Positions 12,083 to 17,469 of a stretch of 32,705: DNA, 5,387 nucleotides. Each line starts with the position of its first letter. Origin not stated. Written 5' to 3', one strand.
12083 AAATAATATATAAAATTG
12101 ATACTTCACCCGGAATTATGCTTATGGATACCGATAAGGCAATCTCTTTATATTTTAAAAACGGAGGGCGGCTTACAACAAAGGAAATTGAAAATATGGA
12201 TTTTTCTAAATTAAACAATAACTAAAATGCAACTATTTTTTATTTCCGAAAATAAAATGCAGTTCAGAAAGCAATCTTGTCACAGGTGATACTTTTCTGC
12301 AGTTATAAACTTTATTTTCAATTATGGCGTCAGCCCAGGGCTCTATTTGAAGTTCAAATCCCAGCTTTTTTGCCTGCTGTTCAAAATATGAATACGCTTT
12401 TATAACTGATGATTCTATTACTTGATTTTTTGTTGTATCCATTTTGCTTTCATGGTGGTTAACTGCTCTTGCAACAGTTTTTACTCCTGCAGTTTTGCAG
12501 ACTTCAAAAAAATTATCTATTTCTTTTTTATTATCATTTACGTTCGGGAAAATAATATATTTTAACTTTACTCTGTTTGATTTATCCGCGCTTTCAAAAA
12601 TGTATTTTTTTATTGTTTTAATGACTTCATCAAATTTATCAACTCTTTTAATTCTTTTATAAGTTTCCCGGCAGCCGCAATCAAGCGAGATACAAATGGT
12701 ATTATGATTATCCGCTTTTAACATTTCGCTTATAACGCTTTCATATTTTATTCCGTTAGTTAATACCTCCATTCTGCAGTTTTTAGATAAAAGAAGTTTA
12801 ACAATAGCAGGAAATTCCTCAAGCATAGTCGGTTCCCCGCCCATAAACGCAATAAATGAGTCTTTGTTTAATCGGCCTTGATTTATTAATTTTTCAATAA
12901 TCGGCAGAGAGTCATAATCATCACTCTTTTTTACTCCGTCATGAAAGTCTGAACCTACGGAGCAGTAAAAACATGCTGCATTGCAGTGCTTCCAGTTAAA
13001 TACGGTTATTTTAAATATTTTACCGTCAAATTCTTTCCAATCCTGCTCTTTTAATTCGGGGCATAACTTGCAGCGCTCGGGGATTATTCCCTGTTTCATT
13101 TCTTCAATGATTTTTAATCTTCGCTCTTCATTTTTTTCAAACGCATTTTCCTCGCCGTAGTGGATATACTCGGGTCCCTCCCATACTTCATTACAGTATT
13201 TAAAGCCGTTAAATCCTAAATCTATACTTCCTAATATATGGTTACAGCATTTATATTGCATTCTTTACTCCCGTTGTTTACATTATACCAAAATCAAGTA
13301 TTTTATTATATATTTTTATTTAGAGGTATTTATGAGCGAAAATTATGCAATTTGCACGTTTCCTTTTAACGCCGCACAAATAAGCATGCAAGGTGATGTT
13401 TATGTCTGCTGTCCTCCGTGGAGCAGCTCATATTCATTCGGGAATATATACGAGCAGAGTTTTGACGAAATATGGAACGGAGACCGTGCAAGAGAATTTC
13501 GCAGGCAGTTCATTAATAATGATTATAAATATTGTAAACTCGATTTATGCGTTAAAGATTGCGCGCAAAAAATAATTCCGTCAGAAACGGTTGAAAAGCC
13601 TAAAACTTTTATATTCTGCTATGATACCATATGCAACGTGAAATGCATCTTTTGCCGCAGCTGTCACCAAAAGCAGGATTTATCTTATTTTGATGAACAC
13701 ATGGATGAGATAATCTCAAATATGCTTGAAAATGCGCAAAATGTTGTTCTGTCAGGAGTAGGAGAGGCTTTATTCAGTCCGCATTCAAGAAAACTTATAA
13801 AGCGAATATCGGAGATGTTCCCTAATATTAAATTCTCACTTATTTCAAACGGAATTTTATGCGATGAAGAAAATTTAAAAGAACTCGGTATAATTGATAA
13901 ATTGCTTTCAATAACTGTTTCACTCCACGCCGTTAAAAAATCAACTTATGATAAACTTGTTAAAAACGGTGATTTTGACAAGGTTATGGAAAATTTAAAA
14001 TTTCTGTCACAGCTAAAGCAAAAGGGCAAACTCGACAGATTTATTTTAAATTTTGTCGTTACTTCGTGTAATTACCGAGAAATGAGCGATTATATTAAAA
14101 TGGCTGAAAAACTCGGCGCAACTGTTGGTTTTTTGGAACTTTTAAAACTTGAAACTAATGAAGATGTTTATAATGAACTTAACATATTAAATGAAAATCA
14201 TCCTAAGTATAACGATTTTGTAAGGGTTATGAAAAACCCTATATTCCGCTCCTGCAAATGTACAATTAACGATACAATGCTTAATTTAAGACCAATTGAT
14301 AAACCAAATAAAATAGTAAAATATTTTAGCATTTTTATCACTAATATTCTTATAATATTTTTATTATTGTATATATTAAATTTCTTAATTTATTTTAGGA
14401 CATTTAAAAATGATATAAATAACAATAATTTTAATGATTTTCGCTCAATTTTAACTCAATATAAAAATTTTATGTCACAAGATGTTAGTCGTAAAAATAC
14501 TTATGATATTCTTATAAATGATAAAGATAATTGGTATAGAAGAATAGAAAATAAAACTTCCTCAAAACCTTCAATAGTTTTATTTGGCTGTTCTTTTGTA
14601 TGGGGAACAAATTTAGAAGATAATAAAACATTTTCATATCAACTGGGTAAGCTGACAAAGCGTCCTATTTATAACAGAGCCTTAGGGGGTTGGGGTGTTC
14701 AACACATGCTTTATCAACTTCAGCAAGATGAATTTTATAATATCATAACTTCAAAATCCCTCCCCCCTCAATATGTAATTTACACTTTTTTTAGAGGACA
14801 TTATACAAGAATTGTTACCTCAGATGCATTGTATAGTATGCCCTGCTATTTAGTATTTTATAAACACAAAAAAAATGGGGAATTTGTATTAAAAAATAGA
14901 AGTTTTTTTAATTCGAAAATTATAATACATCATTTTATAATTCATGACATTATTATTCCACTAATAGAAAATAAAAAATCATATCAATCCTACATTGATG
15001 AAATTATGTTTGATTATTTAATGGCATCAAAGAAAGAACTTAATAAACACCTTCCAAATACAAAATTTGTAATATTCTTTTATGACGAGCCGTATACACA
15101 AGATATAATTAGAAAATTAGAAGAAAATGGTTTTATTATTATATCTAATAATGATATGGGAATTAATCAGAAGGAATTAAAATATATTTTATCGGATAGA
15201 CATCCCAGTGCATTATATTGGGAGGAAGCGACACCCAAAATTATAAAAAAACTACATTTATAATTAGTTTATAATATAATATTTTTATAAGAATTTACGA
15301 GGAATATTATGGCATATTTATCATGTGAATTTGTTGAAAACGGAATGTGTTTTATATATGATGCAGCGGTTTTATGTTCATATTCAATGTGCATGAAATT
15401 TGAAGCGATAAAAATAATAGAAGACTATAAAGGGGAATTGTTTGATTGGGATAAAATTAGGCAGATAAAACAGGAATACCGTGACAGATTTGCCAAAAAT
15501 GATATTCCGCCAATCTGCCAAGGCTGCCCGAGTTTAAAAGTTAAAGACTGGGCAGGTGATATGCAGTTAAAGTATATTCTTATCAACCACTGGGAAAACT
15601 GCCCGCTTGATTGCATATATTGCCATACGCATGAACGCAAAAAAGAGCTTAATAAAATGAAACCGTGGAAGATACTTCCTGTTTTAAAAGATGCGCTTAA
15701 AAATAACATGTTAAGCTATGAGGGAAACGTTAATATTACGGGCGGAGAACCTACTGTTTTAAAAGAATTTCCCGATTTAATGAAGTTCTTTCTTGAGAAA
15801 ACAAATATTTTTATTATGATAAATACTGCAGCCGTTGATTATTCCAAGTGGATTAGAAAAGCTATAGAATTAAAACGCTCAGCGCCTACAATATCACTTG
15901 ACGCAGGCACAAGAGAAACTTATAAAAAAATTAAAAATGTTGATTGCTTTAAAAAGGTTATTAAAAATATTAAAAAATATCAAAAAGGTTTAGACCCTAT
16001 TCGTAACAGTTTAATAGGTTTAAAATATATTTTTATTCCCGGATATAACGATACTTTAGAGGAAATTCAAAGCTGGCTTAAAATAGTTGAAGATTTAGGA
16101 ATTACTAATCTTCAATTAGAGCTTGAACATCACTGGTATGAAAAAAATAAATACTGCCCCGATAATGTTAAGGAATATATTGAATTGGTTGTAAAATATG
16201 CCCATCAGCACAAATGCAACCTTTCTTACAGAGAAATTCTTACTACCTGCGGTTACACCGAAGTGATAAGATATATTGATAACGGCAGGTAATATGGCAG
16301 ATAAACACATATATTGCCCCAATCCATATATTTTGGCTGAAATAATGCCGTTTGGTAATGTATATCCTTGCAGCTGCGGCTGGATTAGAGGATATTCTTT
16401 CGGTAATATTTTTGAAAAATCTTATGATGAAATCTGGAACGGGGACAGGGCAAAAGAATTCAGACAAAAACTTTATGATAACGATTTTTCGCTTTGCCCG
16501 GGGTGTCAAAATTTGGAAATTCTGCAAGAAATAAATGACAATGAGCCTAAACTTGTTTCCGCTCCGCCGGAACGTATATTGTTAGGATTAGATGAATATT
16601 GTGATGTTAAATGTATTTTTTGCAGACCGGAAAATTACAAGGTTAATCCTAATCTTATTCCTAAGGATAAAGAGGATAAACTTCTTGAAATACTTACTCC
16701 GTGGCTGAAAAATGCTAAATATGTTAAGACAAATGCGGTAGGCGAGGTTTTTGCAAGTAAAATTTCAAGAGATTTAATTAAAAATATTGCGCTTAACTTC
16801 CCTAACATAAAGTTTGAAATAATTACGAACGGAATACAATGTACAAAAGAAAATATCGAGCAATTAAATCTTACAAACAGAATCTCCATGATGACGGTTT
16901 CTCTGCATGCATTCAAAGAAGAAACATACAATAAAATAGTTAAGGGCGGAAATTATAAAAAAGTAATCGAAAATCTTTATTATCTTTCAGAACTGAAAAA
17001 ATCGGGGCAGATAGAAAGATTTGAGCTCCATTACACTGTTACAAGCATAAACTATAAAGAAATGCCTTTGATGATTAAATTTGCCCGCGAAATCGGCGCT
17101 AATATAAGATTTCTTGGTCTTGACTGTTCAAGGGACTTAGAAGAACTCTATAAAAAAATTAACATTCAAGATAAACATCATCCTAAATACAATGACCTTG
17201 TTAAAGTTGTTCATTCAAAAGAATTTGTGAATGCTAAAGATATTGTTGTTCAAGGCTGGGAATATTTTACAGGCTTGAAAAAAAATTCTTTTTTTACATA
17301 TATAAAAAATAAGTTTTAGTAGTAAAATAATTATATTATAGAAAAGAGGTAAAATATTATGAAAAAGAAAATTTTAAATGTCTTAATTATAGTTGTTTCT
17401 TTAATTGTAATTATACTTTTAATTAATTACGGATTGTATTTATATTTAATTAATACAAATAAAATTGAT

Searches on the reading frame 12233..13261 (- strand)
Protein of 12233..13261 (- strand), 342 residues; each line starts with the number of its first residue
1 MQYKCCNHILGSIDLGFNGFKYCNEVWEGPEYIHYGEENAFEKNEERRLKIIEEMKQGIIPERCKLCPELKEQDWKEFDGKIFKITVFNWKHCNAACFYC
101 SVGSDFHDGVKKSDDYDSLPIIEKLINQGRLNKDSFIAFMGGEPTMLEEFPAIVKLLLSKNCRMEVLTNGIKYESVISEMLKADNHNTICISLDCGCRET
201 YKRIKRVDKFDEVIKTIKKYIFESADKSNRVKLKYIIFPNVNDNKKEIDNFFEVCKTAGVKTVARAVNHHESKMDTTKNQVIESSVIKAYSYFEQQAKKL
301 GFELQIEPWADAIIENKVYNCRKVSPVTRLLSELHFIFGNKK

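Call 4: search_protein_families(library=pfam, proteins=[window:12233-13261:-], max_evalue=0.1)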
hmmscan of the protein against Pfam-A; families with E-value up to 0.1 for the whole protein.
window:12233-13261:- (342 aa): 1 family
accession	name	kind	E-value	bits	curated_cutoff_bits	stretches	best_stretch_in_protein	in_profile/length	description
PF04055.27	Radical_SAM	-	2.3e-17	64.1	29.5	1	92-249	6-163/166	Radical SAM superfamily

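Call 5: search_protein_families(library=ncbifam, proteins=[window:12233-13261:-], max_evalue=0.1)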
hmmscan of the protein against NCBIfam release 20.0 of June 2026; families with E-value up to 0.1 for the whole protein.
window:12233-13261:- (342 aa): 41 families (the best 25 are shown)
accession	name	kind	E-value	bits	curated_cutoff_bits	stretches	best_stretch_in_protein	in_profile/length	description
NF001199.0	PRK00164.2-1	equivalog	6.5e-17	61.6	231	1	83-283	12-205/308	GTP 3',8-cyclase MoaA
TIGR02668.1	moaA_archaeal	equivalog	2.7e-15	56.2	325.25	1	89-287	16-206/303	GTP 3',8-cyclase MoaA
TIGR04317.1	W_rSAM_matur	equivalog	6.1e-12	45.3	380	1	91-264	12-180/349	tungsten cofactor oxidoreductase radical SAM maturase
NF045702.1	rSAM_GDGT_ether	equivalog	3.4e-11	42.5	450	1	35-228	47-226/486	tetraether lipid synthase Tes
TIGR04251.1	SCM_rSAM_ScmF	equivalog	1e-10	41.6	400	1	90-264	11-178/353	SynChlorMet cassette radical SAM/SPASM protein ScmF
TIGR04054.1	rSAM_NirJ1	equivalog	1.2e-09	37.3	650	1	86-263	38-205/387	putative heme d1 biosynthesis radical SAM protein NirJ1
NF049973.1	radical_Rv1681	equivalog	1.4e-09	37.3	380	1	87-270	76-252/326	Rv1681 family radical SAM protein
TIGR03470.1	HpnH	equivalog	3.6e-09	36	225.05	1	132-322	71-255/318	adenosyl-hopene transferase HpnH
TIGR02493.1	PFLA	equivalog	4.2e-09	36.1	231.75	1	78-259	11-187/235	pyruvate formate-lyase-activating protein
TIGR04340.1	rSAM_ACGX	hypoth_equivalog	1e-08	34.8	400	1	91-304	11-223/341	radical SAM/SPASM domain protein, ACGX system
TIGR04546.1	rSAM_ahbC_deAc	equivalog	4.2e-08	32.4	650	1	87-261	42-206/390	12,18-didecarboxysiroheme deacetylase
NF045646.2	rSAM_Se_TrsS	equivalog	6e-08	31.6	490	1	25-244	40-242/441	radical SAM (seleno)protein TrsS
TIGR03962.1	mycofact_rSAM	equivalog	6.8e-08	32.1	265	1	92-261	21-179/339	mycofactocin radical SAM maturase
TIGR04466.1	rSAM_BlsE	equivalog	7.6e-08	32.2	400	1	91-217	11-131/327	cytosylglucuronate decarboxylase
NF050035.1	rSAM_WgK_link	exception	1.1e-07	31.1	650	1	91-219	17-142/367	radical SAM/SPASM peptide maturase WgkB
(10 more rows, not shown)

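Call 66: search_protein_families(library=padloc, proteins=[window:12233-13261:-], max_evalue=0.001)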
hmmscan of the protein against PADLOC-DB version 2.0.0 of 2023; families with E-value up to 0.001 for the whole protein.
window:12233-13261:- (342 aa): 2 families
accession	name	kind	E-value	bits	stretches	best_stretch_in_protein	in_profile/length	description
PDLC02903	pVip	-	3.8e-16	57.3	1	86-262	3-168/257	Viperins not associated with kinases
PDLC02904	pVip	-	1.4e-14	52.2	1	90-261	10-171/262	Viperins associated with kinases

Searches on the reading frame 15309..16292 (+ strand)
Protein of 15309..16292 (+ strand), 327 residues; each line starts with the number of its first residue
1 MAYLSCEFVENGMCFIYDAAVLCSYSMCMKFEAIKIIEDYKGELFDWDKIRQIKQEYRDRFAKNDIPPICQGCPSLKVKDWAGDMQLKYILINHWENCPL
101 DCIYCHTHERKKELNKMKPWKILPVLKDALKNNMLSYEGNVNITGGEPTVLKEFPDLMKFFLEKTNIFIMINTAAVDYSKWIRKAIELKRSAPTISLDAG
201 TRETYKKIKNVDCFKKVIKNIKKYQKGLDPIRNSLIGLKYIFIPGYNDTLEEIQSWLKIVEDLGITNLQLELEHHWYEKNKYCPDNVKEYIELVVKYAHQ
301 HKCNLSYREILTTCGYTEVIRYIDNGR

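Call 4: search_protein_families(library=pfam, proteins=[window:15309-16292:+], max_evalue=0.1)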
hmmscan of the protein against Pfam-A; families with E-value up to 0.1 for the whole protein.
window:15309-16292:+ (327 aa): 3 families
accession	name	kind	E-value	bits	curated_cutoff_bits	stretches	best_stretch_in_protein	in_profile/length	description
PF04055.27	Radical_SAM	-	6.3e-18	65.9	29.5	1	92-254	1-163/166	Radical SAM superfamily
PF13353.11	Fer4_12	-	0.011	16.4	22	1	96-160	13-73/137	4Fe-4S single cluster domain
PF01417.26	ENTH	-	0.016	15.7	24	1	178-296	4-116/124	ENTH domain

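Call 5: search_protein_families(library=ncbifam, proteins=[window:15309-16292:+], max_evalue=0.1)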
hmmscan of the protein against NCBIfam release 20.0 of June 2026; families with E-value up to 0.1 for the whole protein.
window:15309-16292:+ (327 aa): 39 families (the best 25 are shown)
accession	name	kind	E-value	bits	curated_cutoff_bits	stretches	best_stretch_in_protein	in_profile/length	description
NF001199.0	PRK00164.2-1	equivalog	3.1e-17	62.7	231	1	94-325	18-246/308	GTP 3',8-cyclase MoaA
TIGR02668.1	moaA_archaeal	equivalog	8e-15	54.6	325.25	1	95-280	17-192/303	GTP 3',8-cyclase MoaA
TIGR02493.1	PFLA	equivalog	1.7e-12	47.2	231.75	1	96-283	23-206/235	pyruvate formate-lyase-activating protein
TIGR02666.1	moaA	equivalog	1.2e-11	44.1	284.05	1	88-265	10-185/336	GTP 3',8-cyclase MoaA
TIGR04317.1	W_rSAM_matur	equivalog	1.2e-10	41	380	1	86-268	2-179/349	tungsten cofactor oxidoreductase radical SAM maturase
NF045702.1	rSAM_GDGT_ether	equivalog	1.2e-09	37.3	450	1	96-225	94-227/486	tetraether lipid synthase Tes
TIGR02495.1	NrdG2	equivalog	2.7e-09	36.7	131.15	1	92-208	20-131/193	anaerobic ribonucleoside-triphosphate reductase activating protein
NF038283.1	viperin_w_prok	equivalog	3e-09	36.4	180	1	95-234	9-150/281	viperin family antiviral radical SAM protein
TIGR04321.1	spiroSPASM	subfamily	5e-09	35.3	250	1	89-226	232-378/510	spiro-SPASM protein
NF045646.2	rSAM_Se_TrsS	equivalog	3.5e-08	32.4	490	1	90-225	88-223/441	radical SAM (seleno)protein TrsS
TIGR04167.1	rSAM_SeCys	equivalog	1.9e-07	30.6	300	1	86-225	6-144/303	arsenosugar biosynthesis radical SAM (seleno)protein ArsS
NF033717.2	HPDL_rSAM_activ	equivalog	7.7e-07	28.7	420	1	88-281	81-268/311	4-hydroxyphenylacetate decarboxylase activase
NF050035.1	rSAM_WgK_link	exception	1.8e-06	27.2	650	1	93-231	14-150/367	radical SAM/SPASM peptide maturase WgkB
TIGR03963.1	rSAM_QueE_Clost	equivalog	3.6e-06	26.8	260.1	1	95-229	26-162/219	putative 7-carboxy-7-deazaguanine synthase QueE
TIGR04251.1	SCM_rSAM_ScmF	equivalog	3.6e-06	26.6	400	1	88-228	4-146/353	SynChlorMet cassette radical SAM/SPASM protein ScmF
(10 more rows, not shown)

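Call 66: search_protein_families(library=padloc, proteins=[window:15309-16292:+], max_evalue=0.001)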
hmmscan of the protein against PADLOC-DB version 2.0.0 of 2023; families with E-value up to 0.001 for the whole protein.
window:15309-16292:+ (327 aa): 2 families
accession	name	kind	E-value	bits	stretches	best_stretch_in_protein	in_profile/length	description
PDLC02903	pVip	-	5.8e-11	40.3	1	94-239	6-140/257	Viperins not associated with kinases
PDLC02904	pVip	-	7.3e-09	33.5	1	95-231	10-136/262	Viperins associated with kinases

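Call 89: search_solved_structures(query=window:15309-16292:+, max_evalue=0.001)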
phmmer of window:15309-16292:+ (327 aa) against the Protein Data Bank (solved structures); distinct sequences matched with E-value up to 0.001: 0.

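Call 92: search_solved_structures(query=A7, max_evalue=0.01)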
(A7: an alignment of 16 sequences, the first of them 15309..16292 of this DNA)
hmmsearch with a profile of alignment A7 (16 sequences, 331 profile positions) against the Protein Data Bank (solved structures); distinct sequences matched with E-value up to 0.01: 18.
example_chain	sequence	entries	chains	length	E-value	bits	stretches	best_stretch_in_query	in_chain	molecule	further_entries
6efn_A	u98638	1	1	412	3.1e-09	39.4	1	92-233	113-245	Sporulation killing factor maturation protein SkfB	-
7vob_C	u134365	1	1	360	1.5e-08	37.2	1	89-211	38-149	Cytosylglucuronate decarboxylase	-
7voc_C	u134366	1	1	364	1.6e-08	37.1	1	89-211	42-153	Cytosylglucuronate decarboxylase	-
7tol_A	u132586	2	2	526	2.1e-08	36.7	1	41-200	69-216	glycerol dibiphytanyl glycerol tetraether - macrocyclic archaeol synthase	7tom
6djt_A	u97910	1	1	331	1.6e-07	33.8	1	98-312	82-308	S-adenosyl-L-methionine-dependent tRNA 4-demethylwyosine synthase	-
2z2u_A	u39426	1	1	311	1.8e-07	33.7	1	98-312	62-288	UPF0026 protein MJ0257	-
2fb2_A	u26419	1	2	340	1.9e-06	30.3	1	86-253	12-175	Molybdenum cofactor biosynthesis protein A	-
1tv7_A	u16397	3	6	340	2e-06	30.2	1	86-253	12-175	Molybdenum cofactor biosynthesis protein A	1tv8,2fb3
9p0p_A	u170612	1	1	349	1.1e-05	27.8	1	92-262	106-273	Ribosomal RNA large subunit methyltransferase Cfr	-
3c8f_A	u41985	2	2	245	5.2e-05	25.6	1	93-273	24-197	Pyruvate formate-lyase 1-activating enzyme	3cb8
8fo0_A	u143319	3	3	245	7.8e-05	25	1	93-273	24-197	Pyruvate formate-lyase 1-activating enzyme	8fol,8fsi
5tgs_A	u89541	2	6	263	0.00021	23.6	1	95-187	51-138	7-carboxy-7-deazaguanine synthase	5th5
4m7t_A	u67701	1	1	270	0.00073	21.8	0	85-210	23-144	BtrN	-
4m7s_A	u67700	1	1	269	0.00099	21.4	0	87-210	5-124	BtrN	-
5v1q_A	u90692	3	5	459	0.0014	20.8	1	90-203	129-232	Radical SAM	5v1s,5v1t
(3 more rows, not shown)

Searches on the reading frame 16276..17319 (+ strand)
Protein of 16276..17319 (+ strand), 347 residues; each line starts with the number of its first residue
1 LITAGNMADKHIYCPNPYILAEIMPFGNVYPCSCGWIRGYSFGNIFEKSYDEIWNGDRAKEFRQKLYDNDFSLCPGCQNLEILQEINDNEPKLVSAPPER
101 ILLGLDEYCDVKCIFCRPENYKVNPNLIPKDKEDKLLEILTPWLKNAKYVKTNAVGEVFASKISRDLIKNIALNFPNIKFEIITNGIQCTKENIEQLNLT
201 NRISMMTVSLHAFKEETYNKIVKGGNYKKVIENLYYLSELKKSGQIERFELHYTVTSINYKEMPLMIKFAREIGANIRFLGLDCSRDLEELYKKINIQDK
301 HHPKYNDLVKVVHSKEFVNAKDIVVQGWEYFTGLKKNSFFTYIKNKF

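Call 4: search_protein_families(library=pfam, proteins=[window:16276-17319:+], max_evalue=0.1)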
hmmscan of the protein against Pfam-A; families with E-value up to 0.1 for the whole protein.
window:16276-17319:+ (347 aa): 3 families
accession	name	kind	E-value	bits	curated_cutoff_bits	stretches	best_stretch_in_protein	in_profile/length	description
PF13186.11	SPASM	-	8.8e-14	52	21.5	1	14-78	1-67/67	Iron-sulfur cluster-binding domain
PF04055.27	Radical_SAM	-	4e-09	37.3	29.5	1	108-242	6-141/166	Radical SAM superfamily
PF19238.5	Radical_SAM_2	-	0.0086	16.2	26.7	0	190-239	65-113/151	Radical SAM-like domain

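Call 5: search_protein_families(library=ncbifam, proteins=[window:16276-17319:+], max_evalue=0.1)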
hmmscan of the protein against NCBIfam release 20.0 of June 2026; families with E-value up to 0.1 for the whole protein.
window:16276-17319:+ (347 aa): 26 families (the best 25 are shown)
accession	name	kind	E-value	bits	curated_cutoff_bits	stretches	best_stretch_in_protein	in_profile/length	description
TIGR04317.1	W_rSAM_matur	equivalog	4.2e-18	65.6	380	2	100-276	5-177/349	tungsten cofactor oxidoreductase radical SAM maturase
TIGR04311.1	rSAM_Geo_metal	subfamily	3.4e-15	56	400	2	98-277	2-181/423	radical SAM/SPASM family putative metalloenzyme maturase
NF033640.1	N_Twi_rSAM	subfamily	8.8e-13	48.1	170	1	13-290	4-315/398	twitch domain-containing radical SAM protein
TIGR04321.1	spiroSPASM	subfamily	1.1e-11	44.2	250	1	80-240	212-379/510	spiro-SPASM protein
TIGR02666.1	moaA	equivalog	2.1e-10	40.1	284.05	1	105-282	16-192/336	GTP 3',8-cyclase MoaA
TIGR03977.1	rSAM_pair_HxsC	equivalog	2.1e-10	40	267.9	1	105-278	31-198/292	His-Xaa-Ser system radical SAM maturase HxsC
NF001199.0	PRK00164.2-1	equivalog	1.8e-08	33.9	231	1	104-290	17-195/308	GTP 3',8-cyclase MoaA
TIGR02668.1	moaA_archaeal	equivalog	2.1e-08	33.5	325.25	1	104-298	15-202/303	GTP 3',8-cyclase MoaA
NF012164.0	AlbA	equivalog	1.4e-07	30.3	850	2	21-58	345-381/442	subtilosin maturase AlbA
TIGR04250.1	SCM_rSAM_ScmE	equivalog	1.6e-07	30.6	400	1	105-238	9-138/358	SynChlorMet cassette radical SAM/SPASM protein ScmE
TIGR03962.1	mycofact_rSAM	equivalog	3.2e-07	29.8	265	1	109-307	22-211/339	mycofactocin radical SAM maturase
TIGR04545.1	rSAM_ahbD_hemeb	equivalog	1.8e-06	27.6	500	1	107-278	8-170/339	heme b synthase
TIGR04055.1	rSAM_NirJ2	equivalog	3.3e-06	26.9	500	1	179-277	75-168/326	putative heme d1 biosynthesis radical SAM protein NirJ2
TIGR04054.1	rSAM_NirJ1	equivalog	6.3e-06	25.1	650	1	175-272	108-199/387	putative heme d1 biosynthesis radical SAM protein NirJ1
TIGR04546.1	rSAM_ahbC_deAc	equivalog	7.4e-06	25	650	2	107-272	47-202/390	12,18-didecarboxysiroheme deacetylase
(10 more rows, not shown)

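Call 90: search_solved_structures(query=window:16276-17319:+, max_evalue=0.001)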
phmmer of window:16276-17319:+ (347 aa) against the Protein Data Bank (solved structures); distinct sequences matched with E-value up to 0.001: 2.
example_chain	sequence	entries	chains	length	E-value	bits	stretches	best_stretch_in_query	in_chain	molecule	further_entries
4m7s_A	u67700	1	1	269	1.1e-05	28.6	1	11-85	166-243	BtrN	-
4m7t_A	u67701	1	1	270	1.8e-05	27.8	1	11-84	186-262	BtrN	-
